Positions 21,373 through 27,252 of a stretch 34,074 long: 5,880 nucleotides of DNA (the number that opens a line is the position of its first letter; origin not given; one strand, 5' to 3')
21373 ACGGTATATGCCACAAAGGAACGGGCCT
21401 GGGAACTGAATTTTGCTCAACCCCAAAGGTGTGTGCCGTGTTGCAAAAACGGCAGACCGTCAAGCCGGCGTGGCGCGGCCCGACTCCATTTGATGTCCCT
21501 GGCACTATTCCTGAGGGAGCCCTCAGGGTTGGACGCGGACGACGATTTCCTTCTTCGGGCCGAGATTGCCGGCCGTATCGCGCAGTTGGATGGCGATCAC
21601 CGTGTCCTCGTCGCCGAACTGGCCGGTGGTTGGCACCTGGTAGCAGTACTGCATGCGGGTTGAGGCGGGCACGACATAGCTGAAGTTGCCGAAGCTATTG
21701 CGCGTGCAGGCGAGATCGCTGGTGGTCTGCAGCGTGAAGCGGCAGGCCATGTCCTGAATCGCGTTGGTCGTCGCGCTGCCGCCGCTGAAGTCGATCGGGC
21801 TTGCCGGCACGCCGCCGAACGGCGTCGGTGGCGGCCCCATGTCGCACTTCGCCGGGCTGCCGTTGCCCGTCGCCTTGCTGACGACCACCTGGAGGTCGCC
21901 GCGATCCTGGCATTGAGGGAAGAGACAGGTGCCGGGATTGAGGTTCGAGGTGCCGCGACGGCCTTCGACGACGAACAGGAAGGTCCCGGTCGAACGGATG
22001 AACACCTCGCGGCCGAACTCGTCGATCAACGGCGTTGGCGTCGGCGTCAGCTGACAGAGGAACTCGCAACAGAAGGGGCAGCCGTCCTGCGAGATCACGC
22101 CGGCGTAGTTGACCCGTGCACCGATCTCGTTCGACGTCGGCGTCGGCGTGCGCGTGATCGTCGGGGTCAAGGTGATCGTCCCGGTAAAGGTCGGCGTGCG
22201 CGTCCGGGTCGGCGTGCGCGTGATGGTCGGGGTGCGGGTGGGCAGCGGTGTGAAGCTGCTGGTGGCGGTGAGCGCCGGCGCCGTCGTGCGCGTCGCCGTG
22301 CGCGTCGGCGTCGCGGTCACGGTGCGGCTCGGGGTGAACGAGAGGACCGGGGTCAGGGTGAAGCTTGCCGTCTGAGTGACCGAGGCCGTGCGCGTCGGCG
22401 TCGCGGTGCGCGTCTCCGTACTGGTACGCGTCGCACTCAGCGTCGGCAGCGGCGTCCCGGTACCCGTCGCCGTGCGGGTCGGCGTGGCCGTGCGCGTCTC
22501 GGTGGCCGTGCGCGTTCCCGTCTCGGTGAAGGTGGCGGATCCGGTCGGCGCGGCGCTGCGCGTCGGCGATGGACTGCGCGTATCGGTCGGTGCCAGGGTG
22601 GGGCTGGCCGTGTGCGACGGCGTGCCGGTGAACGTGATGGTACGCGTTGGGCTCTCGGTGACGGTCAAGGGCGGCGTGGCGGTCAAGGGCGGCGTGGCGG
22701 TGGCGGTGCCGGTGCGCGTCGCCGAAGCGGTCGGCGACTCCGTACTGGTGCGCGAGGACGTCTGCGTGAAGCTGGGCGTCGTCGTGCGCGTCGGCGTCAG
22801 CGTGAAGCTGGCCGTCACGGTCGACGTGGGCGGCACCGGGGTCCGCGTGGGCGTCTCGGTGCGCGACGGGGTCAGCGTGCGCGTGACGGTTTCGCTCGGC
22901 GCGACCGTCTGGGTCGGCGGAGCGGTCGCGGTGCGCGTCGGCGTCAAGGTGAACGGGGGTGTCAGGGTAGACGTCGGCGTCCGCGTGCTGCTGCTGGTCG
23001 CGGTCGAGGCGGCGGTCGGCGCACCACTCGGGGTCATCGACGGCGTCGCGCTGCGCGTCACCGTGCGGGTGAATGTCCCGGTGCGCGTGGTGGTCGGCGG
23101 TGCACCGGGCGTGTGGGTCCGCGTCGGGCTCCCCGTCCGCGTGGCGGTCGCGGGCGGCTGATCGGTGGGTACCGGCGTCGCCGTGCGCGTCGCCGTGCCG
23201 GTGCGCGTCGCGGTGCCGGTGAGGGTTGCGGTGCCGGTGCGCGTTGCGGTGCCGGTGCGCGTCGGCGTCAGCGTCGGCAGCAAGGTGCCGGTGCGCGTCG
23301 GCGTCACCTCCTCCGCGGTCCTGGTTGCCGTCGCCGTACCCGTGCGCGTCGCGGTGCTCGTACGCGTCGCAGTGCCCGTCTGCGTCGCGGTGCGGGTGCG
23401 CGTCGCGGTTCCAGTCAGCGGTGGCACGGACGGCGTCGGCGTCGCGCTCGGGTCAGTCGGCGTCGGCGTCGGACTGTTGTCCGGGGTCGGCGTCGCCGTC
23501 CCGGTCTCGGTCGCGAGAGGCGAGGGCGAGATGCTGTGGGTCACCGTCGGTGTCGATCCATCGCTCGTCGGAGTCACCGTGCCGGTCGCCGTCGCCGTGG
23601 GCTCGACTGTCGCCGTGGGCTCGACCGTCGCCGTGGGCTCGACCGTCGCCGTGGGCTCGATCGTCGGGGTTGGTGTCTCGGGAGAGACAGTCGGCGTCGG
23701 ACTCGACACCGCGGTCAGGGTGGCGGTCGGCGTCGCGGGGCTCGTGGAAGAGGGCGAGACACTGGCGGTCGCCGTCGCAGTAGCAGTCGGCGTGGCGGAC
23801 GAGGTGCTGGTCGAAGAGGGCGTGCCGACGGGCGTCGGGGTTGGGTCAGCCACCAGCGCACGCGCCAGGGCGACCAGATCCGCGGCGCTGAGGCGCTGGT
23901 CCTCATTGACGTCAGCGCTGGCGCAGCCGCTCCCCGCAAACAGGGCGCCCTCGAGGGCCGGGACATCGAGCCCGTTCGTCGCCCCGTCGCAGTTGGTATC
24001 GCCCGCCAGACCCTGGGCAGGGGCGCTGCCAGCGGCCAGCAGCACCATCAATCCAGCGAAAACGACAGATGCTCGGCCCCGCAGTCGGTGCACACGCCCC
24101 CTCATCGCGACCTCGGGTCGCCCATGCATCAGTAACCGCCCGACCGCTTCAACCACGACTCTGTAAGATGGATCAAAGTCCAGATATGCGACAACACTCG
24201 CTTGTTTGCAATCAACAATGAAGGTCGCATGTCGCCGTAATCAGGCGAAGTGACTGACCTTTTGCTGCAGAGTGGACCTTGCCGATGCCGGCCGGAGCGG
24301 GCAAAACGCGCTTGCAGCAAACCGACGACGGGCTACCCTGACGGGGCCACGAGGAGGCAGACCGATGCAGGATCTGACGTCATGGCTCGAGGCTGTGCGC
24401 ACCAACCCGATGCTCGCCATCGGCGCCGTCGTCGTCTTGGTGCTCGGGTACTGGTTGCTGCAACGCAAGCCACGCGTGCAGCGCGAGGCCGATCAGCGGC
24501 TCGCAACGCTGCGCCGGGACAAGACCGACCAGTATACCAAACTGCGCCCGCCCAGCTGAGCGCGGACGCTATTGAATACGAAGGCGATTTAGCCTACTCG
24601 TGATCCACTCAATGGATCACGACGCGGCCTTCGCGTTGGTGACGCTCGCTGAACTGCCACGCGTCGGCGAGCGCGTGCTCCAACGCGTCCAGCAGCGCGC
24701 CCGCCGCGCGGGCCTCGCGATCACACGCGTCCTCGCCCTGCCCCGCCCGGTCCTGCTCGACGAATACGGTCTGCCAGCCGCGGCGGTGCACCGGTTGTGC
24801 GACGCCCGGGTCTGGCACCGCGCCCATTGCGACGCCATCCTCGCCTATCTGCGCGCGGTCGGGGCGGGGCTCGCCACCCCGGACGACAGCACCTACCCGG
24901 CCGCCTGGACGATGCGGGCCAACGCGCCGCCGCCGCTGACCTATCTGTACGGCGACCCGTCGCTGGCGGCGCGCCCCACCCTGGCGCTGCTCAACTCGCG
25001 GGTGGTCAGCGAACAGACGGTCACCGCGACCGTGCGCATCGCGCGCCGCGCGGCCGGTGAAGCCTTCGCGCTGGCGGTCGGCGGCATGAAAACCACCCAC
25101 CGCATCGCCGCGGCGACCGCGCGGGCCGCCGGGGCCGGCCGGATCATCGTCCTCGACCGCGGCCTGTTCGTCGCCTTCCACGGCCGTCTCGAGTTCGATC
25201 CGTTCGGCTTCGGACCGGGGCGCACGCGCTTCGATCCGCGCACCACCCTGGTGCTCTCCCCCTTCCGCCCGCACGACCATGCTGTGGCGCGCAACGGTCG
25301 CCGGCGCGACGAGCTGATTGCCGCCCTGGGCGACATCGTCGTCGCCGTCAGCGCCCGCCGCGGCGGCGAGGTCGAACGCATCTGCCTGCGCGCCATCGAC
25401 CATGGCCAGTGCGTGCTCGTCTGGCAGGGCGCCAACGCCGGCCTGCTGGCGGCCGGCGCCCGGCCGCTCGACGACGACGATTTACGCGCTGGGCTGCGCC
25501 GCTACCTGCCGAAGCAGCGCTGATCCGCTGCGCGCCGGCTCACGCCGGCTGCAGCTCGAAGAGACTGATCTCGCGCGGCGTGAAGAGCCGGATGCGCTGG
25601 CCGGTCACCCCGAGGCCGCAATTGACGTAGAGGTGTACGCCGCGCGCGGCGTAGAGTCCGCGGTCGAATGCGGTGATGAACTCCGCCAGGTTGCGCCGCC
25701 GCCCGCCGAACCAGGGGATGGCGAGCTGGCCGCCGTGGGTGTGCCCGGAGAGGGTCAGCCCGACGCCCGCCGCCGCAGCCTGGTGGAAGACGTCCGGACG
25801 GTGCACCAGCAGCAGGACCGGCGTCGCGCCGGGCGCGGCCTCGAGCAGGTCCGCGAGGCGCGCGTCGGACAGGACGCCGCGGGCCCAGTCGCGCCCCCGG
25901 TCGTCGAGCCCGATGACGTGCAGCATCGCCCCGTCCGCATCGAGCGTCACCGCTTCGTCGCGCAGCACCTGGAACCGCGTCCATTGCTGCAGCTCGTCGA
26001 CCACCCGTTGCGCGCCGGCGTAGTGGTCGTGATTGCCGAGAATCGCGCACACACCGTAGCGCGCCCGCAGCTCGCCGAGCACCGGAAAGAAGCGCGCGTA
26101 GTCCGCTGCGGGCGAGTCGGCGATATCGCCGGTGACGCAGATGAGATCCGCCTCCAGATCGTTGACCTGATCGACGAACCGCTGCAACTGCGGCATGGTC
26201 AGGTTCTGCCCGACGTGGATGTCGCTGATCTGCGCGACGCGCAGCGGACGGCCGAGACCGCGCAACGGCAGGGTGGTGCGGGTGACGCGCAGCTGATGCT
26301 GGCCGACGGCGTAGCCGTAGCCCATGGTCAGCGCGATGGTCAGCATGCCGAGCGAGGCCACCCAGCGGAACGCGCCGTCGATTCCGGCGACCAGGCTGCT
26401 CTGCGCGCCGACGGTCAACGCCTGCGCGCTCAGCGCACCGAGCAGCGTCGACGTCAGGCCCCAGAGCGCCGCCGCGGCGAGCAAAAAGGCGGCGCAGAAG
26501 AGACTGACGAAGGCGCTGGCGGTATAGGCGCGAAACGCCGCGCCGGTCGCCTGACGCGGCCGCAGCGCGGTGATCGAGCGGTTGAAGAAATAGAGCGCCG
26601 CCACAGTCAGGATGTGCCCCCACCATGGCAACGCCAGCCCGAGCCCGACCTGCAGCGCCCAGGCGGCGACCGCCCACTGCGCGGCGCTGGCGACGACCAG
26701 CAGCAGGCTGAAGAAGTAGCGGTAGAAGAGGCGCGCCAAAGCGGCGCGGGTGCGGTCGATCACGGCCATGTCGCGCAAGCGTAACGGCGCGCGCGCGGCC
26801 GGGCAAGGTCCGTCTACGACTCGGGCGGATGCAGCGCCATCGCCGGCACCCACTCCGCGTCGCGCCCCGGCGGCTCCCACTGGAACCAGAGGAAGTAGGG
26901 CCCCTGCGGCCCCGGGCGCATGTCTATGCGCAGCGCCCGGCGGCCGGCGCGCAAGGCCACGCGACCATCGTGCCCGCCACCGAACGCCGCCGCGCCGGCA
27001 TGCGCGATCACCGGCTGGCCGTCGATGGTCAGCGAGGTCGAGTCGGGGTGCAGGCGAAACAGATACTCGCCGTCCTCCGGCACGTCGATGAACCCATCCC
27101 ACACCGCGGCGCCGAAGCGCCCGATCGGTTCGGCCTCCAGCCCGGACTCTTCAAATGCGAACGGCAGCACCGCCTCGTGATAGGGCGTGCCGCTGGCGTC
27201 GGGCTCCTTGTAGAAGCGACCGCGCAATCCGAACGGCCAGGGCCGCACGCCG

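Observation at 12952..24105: The paralog operon and a CheY are bracketed by two paralogous giant dockerin-like / Thr-linker / Cys-domain proteins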

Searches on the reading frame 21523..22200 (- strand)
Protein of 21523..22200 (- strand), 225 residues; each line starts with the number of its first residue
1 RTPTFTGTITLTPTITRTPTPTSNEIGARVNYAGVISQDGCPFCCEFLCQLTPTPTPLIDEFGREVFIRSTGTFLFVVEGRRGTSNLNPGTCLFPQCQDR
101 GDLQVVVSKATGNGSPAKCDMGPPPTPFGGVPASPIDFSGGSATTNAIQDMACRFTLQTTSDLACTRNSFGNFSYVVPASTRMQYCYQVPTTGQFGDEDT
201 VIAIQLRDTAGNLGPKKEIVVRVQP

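Call 17: find_homologous_proteins(query=window:21523-22200:-)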
Query window:21523-22200:- (225 aa): 62 proteins with E <= 0.001 among 1159 candidates.
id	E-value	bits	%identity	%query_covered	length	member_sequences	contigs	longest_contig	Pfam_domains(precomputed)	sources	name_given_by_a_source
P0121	8.9e-89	315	60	99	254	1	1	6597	-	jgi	jgi:hypothetical protein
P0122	1.6e-81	291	62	90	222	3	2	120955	-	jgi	-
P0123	6.5e-81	289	56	99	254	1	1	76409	-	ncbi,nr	ncbi:MAG TPA: hypothetical protein VL049_01525 [Candidatus Dormibacteraeota bacterium]|nr:hypothetic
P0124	1.7e-80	288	66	87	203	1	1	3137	-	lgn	-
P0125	5.1e-80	286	63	88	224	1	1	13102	-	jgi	jgi:hypothetical protein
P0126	2.4e-79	284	59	90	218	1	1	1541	-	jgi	jgi:hypothetical protein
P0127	2.0e-78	281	61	93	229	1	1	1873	-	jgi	jgi:hypothetical protein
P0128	2.0e-78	281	64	87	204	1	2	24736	-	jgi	jgi:hypothetical protein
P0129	6.4e-78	279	62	94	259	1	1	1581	-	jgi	jgi:hypothetical protein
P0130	4.4e-77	277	66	87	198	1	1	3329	-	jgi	jgi:hypothetical protein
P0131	5.8e-76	273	58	94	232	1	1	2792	-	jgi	jgi:hypothetical protein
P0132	1.2e-75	272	58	88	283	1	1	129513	-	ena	-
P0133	1.2e-75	272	65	87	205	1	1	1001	-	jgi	jgi:hypothetical protein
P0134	2.8e-75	271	64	87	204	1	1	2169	-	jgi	jgi:hypothetical protein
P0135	4.9e-75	270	57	88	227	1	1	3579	-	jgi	jgi:hypothetical protein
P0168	6.8e-45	171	45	87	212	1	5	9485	-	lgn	-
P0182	1.6e-16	78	37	88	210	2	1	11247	-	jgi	-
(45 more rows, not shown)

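Call 43: search_protein_families(library=pfam, proteins=[window:21523-22140:-], max_evalue=0.1)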
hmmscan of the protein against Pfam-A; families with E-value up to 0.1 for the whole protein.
window:21523-22140:- (205 aa): 0 families

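Call 45: predict_structure(alignment_id=A6)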
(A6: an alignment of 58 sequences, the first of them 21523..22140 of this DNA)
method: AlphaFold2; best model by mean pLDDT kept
length: 205 residues; sequences in the alignment: 58
mean_pLDDT: 86.8   pTM: 0.85
mean pLDDT of the five models: 86.8, 86.1, 85.9, 85.8, 85.4
residues with pLDDT >= 90: 125; 70-90: 52; 50-70: 22; < 50: 6
segments of 3 or more residues with pLDDT < 50: 25-28
pLDDT, mean of each block of 10 residues (from residue 1): 79 86 51 74 95 96 97 84 95 78 65 83 90 95 91 90 96 93 97 96 95
secondary structure, 60 per line:
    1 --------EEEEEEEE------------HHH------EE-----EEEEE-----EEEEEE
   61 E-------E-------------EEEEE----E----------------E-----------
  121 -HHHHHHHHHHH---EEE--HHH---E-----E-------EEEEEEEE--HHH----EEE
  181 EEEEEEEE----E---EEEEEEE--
elements in order: E9-16 E45-49 E55-61 E83-87 H122-132 E136-138 E161-168 E178-188 E197-203

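Call 48: fold_search(model_id=the predicted structure, library=pdb)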
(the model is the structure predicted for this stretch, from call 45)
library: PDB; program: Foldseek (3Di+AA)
matches with E <= 10: 1482; with E <= 0.001: 0
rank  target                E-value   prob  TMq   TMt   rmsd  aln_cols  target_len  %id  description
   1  8xcb_C                1.8e-03  0.72  0.27  0.29  13.3       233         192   13  Cocrystal structure of p53 in complex of B20 (released 2025-06-11)
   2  4mzi                  2.0e-03  0.84  0.32  0.33  13.2       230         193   12  Crystal structure of a human mutant p53 (released 2014-01-15)
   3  5ecg_B                2.4e-03  0.63  0.26  0.28  13.2       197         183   13  Crystal structure of the BRCT domains of 53BP1 in complex with p53 and H2AX-pSer139 (gammaH2AX) (released 2015-12-16)
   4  3q01_A                2.4e-03  0.60  0.27  0.24  13.9       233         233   12  An induced fit mechanism regulates p53 DNA binding kinetics to confer sequence specificity (released 2011-05-11)
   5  8xcb_A                4.2e-03  0.57  0.28  0.29  13.0       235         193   12  Cocrystal structure of p53 in complex of B20 (released 2025-06-11)
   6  2ac0_D                4.4e-03  0.54  0.27  0.28  13.7       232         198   12  Structural Basis of DNA Recognition by p53 Tetramers (complex I) (released 2006-07-11)
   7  3d0a_B                5.3e-03  0.75  0.32  0.33  12.6       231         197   12  Human p53 core domain with hot spot mutation R249S and second site suppressor mutation H168R in sequence-specific comp (released 2009-01-20)
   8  6vs7_A                5.3e-03  0.69  0.25  0.15  10.0       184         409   15  Sialic acid binding region of Streptococcus Sanguinis SK1 adhesin (released 2020-08-26)
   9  7b46_D                5.3e-03  0.60  0.28  0.30  13.5       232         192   13  Structural basis of reactivation of oncogenic p53 mutants by a small molecule: methylene quinuclidinone (MQ). Human wi (released 2021-12-08)
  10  2ahi_C                6.3e-03  0.51  0.28  0.29  13.5       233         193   12  Structural Basis of DNA Recognition by p53 Tetramers (complex III) (released 2006-07-11)
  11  7b49_A                6.7e-03  0.57  0.28  0.29  13.3       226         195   13  Structural basis of reactivation of oncogenic p53 mutants by a small molecule: methylene quinuclidinone (MQ). Human p5 (released 2021-12-08)
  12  2ata_D                6.7e-03  0.44  0.27  0.28  13.8       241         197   12  Structural Basis of DNA Recognition by p53 Tetramers (complex II) (released 2006-07-11)
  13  2ata_A                7.1e-03  0.54  0.28  0.29  13.5       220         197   13  Structural Basis of DNA Recognition by p53 Tetramers (complex II) (released 2006-07-11)
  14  2ahi_A                7.1e-03  0.33  0.23  0.24  14.1       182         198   14  Structural Basis of DNA Recognition by p53 Tetramers (complex III) (released 2006-07-11)
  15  7b46_C                7.6e-03  0.54  0.29  0.30  12.6       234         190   11  Structural basis of reactivation of oncogenic p53 mutants by a small molecule: methylene quinuclidinone (MQ). Human wi (released 2021-12-08)
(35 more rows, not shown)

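Call 84: search_solved_structures(query=A6, max_evalue=1)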
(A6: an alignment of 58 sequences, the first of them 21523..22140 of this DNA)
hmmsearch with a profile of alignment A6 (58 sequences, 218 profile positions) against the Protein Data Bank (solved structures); distinct sequences matched with E-value up to 1: 0.

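Call 86: find_encoding_contigs(protein=P0182, flank=10000, max_places=2)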
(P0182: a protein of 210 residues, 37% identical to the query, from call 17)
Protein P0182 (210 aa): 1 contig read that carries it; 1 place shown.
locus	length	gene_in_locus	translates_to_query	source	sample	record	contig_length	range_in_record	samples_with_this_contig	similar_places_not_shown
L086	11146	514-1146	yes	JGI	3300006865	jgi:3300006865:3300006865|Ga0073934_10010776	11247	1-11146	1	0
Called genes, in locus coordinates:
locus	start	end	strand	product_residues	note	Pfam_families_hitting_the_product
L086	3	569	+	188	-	?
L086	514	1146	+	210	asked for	-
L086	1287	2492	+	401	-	-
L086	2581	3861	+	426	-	-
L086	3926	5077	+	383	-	-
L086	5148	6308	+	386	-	-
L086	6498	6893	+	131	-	PF00072:Response_reg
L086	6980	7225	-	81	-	PF13560:HTH_31 (weak), PF01381:HTH_3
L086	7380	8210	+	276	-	PF06803:DUF1232 (weak)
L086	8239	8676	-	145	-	-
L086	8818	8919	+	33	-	-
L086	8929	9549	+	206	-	PF13581:HATPase_c_2 (faint), PF02518:HATPase_c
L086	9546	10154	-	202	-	PF03992:ABM (faint)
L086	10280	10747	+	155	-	PF02481:DNA_processg_A (faint), PF18306:LDcluster4, PF03641:Lysine_decarbox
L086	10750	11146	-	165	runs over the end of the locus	?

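Call 87: find_encoding_contigs(protein=P0168, flank=10000, max_places=2)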
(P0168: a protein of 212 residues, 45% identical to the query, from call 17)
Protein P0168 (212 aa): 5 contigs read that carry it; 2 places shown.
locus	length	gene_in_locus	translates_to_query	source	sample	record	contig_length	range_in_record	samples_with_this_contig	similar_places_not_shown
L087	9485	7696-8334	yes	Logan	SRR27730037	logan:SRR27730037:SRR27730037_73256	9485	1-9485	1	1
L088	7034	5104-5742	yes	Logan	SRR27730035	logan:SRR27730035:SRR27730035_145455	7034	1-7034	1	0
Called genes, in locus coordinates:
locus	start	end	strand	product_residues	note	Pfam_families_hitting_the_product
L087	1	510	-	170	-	?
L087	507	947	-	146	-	PF12172:zf-ChsH2, PF01796:OB_ChsH2_C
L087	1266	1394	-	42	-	-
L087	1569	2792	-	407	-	PF22025:ThiI_fer, PF02926:THUMP, PF02568:ThiI, PF06508:QueC (faint)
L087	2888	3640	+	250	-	PF00218:IGPS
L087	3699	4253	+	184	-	PF00293:NUDIX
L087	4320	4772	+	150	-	PF19315:MC_hydratase, PF01575:MaoC_dehydratas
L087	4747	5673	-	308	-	PF02481:DNA_processg_A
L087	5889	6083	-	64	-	-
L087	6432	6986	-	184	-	-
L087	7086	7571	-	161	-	-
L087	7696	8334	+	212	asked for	-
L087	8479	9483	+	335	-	?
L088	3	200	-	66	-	?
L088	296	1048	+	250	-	PF00218:IGPS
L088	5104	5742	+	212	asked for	-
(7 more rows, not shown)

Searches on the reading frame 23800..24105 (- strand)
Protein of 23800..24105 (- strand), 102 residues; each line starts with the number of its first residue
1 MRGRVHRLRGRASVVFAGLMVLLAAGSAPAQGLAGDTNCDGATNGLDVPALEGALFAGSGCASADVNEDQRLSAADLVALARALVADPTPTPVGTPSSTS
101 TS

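Call 32: search_protein_families(library=pfam, alignment_id=A3, max_evalue=0.01)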
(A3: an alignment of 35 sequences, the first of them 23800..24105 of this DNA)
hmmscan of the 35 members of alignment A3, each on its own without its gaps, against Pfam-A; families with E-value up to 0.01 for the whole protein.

A. member 1, window:23800-24105:- (102 aa): 1 family
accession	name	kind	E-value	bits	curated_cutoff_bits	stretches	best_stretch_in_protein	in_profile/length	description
PF00404.24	Dockerin_1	-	2.4e-07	31.3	22.9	1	34-84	1-56/57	Dockerin type I domain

B. families by the number of members that match (of 35 scanned): 6 families
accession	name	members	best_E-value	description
PF00404.24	Dockerin_1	31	2e-13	Dockerin type I domain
PF00036.39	EF-hand_1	9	0.00022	EF hand domain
PF13202.12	EF-hand_5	7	4.4e-05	EF hand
PF13405.12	EF-hand_6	7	0.00064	EF-hand domain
PF13499.12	EF-hand_7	6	0.0012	EF-hand domain pair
PF13517.12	FG-GAP_3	1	0.0081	FG-GAP-like repeat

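Call 81: search_solved_structures(query=A3, max_evalue=0.1)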
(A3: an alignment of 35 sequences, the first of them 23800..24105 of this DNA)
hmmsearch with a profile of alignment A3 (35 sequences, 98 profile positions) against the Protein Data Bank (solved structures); distinct sequences matched with E-value up to 0.1: 27.
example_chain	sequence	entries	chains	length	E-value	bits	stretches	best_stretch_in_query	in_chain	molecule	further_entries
4fl4_A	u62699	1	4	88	3.9e-07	33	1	31-81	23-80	Glycoside hydrolase family 9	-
1daq_A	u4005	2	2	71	3.5e-06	29.9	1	27-80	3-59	ENDOGLUCANASE SS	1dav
2mte_A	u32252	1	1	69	4.2e-06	29.7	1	28-80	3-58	Cellulose 1,4-beta-cellobiosidase (reducing end) CelS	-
4cj0_A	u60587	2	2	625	4.5e-06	29.6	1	10-81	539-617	ENDOGLUCANASE D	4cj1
1clc_A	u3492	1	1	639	4.7e-06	29.5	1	10-81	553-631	ENDOGLUCANASE CELD; EC: 3.2.1.4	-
2ccl_B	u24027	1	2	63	1.6e-05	27.8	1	29-80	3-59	ENDO-1,4-BETA-XYLANASE Y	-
2vn6_B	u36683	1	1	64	3.5e-05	26.7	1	29-80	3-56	ENDOGLUCANASE A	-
2y3n_B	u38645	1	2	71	7.5e-05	25.7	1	28-82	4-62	CELLULOSOMAL FAMILY-48 PROCESSIVE GLYCOSIDE HYDROLASE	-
2vn5_B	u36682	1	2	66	8.7e-05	25.5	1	29-80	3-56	ENDOGLUCANASE A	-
5lxv_B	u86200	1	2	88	0.00014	24.7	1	23-73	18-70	Carbohydrate-binding protein WP_009985128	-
6kg9_A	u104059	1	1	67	0.00018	24.4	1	25-81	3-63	And cellulose-binding endoglucanase family 9 CelL ortholog dockerin domain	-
3ul4_B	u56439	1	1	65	0.00018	24.4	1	28-76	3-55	Cellulosome enzyme, dockerin type I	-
5m2o_B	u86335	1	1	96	0.00027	23.9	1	22-61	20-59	Group I Dockerin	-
5m2s_B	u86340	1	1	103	0.00048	23.1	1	23-56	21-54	Doc8: Type I dockerin repeat domain from family 9 glycoside hydrolase WP_009982745[Ruminoc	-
6kgc_B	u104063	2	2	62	0.00056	22.9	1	28-80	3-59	And cellulose-binding endoglucanase family 9 CelL ortholog dockerin domain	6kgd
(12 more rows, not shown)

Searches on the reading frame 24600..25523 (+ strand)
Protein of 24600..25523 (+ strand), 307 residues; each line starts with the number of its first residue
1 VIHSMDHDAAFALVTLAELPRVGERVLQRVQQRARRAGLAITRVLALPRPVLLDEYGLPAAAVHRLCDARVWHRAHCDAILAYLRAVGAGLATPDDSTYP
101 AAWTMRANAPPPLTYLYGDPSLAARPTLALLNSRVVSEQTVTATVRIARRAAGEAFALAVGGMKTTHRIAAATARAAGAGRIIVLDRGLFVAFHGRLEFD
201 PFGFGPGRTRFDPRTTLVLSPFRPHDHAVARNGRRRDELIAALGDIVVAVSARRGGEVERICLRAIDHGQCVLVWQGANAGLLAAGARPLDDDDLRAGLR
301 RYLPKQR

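Call 10: search_protein_families(library=pfam, proteins=[window:24600-25523:+], max_evalue=0.01)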
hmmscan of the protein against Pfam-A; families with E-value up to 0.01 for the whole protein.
window:24600-25523:+ (307 aa): 1 family
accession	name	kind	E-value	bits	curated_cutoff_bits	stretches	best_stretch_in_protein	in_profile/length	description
PF02481.21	DNA_processg_A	-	2.5e-09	37.1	29.6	1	88-258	6-171/212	DNA recombination-mediator protein A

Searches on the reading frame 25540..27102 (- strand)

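Call 10: search_protein_families(library=pfam, proteins=[window:25540-27102:-], max_evalue=0.01)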
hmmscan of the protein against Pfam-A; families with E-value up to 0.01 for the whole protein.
window:25540-27102:- (520 aa): 2 families
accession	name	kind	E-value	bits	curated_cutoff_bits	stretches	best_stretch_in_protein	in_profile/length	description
PF00149.33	Metallophos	-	7.7e-12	46.5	21.5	1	287-457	1-190/191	Calcineurin-like phosphoesterase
PF12850.12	Metallophos_2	-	6.6e-06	26.7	27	1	288-395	2-85/154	Calcineurin-like phosphoesterase superfamily domain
